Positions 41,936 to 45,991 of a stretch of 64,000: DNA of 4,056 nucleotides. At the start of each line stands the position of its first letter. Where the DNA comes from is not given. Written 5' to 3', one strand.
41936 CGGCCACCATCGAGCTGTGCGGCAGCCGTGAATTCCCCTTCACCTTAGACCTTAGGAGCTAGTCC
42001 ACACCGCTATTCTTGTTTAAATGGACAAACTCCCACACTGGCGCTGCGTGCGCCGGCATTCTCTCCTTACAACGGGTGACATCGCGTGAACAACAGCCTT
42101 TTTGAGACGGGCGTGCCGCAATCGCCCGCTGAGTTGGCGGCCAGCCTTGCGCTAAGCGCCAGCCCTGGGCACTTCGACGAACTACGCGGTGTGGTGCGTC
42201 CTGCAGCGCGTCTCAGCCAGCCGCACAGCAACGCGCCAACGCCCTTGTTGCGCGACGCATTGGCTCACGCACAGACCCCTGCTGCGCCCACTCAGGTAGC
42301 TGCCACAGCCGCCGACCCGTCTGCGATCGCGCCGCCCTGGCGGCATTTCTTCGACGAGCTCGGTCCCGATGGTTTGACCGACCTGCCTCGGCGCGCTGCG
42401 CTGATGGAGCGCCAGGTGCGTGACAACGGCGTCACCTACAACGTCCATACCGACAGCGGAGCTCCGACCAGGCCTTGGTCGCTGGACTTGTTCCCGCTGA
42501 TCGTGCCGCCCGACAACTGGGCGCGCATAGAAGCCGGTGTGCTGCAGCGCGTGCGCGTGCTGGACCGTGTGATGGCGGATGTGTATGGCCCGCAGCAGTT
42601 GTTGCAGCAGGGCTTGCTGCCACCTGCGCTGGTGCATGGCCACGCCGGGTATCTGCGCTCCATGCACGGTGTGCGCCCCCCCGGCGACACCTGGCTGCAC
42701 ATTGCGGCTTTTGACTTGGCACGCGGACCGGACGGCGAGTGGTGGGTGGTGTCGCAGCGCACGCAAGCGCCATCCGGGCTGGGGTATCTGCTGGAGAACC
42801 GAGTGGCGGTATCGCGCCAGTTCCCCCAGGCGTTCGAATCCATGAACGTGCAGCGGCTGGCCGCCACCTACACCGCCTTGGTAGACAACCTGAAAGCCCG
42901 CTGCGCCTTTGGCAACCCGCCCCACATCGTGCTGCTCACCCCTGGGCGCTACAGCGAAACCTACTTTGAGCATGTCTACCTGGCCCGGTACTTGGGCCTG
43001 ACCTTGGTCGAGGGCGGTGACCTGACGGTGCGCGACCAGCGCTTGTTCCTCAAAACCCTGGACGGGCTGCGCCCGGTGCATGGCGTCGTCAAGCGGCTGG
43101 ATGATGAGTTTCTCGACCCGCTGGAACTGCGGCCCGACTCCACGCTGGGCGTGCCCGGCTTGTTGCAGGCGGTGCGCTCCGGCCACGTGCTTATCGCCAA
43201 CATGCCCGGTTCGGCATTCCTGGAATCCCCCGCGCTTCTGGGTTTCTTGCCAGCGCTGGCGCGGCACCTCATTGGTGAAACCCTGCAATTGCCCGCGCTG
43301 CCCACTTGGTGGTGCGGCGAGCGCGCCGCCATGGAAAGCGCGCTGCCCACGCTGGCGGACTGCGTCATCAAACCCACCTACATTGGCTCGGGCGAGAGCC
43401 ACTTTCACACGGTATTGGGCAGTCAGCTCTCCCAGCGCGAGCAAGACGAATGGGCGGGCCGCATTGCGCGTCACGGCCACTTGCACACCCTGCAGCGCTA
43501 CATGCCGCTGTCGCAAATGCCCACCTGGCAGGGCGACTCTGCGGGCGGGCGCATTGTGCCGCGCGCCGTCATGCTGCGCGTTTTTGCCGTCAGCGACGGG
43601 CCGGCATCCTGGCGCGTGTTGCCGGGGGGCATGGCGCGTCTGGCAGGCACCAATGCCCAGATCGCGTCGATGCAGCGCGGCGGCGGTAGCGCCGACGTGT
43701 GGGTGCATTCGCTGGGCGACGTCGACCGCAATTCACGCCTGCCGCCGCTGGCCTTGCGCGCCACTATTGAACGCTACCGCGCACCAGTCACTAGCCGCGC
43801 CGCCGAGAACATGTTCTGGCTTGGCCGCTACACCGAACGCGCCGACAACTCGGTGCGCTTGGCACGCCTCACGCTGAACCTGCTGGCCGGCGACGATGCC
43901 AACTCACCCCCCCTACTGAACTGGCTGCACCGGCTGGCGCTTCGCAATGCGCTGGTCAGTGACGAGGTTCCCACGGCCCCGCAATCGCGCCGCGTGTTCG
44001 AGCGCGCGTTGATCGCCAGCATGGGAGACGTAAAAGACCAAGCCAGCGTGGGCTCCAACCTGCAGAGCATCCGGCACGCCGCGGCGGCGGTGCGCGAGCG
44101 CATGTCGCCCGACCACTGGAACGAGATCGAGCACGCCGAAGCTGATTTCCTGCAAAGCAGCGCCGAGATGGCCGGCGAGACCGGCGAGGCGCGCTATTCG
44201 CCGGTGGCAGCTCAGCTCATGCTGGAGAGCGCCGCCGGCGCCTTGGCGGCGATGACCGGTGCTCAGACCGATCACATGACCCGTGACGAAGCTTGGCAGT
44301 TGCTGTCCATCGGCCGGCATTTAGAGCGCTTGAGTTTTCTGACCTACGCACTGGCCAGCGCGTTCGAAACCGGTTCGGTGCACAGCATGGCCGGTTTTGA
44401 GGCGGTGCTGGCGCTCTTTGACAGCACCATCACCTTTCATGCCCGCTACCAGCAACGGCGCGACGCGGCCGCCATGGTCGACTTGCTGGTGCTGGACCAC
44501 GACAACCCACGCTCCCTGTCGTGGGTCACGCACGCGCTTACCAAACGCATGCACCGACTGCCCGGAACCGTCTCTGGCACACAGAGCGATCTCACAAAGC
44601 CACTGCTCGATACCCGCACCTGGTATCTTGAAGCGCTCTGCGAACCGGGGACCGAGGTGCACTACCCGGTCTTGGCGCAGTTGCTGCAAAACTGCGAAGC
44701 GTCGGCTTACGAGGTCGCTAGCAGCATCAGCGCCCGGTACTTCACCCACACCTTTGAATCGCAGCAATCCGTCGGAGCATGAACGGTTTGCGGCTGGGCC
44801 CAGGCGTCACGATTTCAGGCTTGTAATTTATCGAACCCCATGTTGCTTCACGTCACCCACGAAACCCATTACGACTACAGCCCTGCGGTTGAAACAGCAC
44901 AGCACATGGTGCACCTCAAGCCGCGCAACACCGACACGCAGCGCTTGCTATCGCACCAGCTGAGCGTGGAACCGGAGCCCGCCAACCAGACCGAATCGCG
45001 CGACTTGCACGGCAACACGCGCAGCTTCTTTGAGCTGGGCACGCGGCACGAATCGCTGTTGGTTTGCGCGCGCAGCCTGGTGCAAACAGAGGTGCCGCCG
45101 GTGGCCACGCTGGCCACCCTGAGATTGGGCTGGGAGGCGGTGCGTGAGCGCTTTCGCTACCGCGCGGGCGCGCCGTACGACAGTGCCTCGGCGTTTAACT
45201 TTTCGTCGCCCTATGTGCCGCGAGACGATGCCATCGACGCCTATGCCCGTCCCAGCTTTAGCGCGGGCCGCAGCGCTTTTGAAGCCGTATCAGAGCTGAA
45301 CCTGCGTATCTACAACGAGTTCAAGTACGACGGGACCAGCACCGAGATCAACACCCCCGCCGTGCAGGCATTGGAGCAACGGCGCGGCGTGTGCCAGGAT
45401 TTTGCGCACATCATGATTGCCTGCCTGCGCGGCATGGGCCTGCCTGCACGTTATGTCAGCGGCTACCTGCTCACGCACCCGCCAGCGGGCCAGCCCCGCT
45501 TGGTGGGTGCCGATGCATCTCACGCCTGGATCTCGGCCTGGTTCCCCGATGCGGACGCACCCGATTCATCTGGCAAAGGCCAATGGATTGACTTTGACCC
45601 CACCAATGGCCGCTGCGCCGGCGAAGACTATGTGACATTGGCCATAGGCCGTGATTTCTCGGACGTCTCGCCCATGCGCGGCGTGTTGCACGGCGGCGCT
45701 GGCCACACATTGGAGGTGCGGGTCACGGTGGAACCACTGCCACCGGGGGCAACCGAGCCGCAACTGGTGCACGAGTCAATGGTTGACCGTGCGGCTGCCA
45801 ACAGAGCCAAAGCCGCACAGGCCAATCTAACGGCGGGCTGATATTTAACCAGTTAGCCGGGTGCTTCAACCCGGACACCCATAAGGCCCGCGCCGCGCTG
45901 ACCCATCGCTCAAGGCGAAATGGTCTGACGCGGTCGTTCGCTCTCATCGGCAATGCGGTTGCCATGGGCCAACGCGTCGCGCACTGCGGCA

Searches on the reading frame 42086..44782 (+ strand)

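Call 33: search_protein_families(library=ncbifam, proteins=[window:42086-44782:+], max_evalue=0.001)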
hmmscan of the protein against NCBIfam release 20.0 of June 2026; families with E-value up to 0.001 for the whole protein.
window:42086-44782:+ (898 aa): 0 families

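Call 39: search_protein_families(library=pfam, proteins=[window:42086-44782:+])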
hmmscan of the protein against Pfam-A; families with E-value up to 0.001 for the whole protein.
window:42086-44782:+ (898 aa): 3 families
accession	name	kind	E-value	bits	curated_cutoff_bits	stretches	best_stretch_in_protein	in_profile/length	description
PF14403.11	CP_ATPgrasp_2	-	4.7e-138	460.6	32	1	137-520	1-374/374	Circularly permuted ATP-grasp type 2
PF04174.18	CP_ATPgrasp_1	-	2.3e-94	316.6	23.1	1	137-461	1-323/332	A circularly permuted ATPgrasp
PF04168.17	Alpha-E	-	2.7e-57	195.2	20.8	1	569-886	2-294/294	A predicted alpha-helical domain with a conserved ER motif.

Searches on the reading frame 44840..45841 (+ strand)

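Call 33: search_protein_families(library=ncbifam, proteins=[window:44840-45841:+], max_evalue=0.001)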
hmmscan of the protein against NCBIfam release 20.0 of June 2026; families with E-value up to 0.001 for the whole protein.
window:44840-45841:+ (333 aa): 0 families

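Call 39: search_protein_families(library=pfam, proteins=[window:44840-45841:+])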
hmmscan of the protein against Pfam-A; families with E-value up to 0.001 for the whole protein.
window:44840-45841:+ (333 aa): 2 families
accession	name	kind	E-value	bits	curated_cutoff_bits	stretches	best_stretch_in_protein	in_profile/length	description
PF08379.15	Bact_transglu_N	-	6.6e-22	78.5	27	1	3-82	1-80/80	Bacterial transglutaminase-like N-terminal region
PF01841.26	Transglut_core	-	2.6e-21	76.4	23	1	138-254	6-108/108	Transglutaminase-like superfamily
